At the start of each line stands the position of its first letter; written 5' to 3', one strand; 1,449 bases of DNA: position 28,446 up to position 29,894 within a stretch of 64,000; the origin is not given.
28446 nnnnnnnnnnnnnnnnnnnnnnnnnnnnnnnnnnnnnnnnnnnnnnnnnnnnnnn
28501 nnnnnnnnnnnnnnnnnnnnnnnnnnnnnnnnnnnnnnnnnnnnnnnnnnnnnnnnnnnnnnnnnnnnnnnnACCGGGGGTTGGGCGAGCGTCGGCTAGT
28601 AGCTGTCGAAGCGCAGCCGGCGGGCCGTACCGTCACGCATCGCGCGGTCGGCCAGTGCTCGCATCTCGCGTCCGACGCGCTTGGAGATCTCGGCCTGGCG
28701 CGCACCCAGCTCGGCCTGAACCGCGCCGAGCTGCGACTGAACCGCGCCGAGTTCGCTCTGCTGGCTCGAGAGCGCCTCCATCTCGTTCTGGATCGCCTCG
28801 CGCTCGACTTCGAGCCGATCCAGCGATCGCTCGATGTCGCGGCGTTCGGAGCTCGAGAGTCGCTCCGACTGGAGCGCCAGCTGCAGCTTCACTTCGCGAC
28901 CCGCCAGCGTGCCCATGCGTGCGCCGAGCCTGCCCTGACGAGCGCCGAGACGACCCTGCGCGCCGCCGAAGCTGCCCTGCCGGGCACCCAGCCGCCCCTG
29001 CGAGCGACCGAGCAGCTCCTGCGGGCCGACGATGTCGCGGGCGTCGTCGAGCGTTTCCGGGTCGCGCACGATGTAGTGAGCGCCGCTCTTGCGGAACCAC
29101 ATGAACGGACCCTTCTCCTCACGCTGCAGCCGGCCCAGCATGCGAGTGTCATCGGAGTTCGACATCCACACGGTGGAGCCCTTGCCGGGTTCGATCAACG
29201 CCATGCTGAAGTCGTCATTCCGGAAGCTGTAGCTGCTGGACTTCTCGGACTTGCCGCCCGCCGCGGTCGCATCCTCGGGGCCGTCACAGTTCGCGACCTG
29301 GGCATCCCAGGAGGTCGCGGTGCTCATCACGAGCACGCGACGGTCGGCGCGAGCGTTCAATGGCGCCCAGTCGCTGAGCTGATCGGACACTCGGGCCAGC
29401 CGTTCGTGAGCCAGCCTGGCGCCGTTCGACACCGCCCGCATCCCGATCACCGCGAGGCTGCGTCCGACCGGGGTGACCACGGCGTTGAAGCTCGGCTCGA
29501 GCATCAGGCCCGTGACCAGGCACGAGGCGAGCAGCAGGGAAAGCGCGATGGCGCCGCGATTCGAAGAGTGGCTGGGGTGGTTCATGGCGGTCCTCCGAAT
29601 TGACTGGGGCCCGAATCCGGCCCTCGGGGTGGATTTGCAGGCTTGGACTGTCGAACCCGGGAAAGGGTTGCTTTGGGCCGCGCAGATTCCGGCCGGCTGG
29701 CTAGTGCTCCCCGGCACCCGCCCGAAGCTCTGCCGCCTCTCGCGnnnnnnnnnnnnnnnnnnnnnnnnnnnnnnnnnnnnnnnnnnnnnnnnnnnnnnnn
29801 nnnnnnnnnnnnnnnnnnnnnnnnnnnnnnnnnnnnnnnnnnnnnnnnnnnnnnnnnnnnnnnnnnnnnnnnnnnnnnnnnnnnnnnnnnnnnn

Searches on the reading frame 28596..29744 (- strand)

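Call 74: search_protein_families(library=pfam, proteins=[window:28596-29744:-], max_evalue=0.0001)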
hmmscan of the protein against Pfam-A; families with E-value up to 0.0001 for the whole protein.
window:28596-29744:- (382 aa): 0 families

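Call 77: search_protein_families(library=ncbifam, proteins=[window:28596-29744:-], max_evalue=0.01)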
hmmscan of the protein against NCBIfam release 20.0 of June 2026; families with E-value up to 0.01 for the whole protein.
window:28596-29744:- (382 aa): 1 family
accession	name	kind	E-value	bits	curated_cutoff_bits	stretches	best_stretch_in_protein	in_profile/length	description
NF047368.1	collar_FlbB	equivalog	0.0022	17.8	110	1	288-356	39-107/193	periplasmic-type flagellar collar protein FlbB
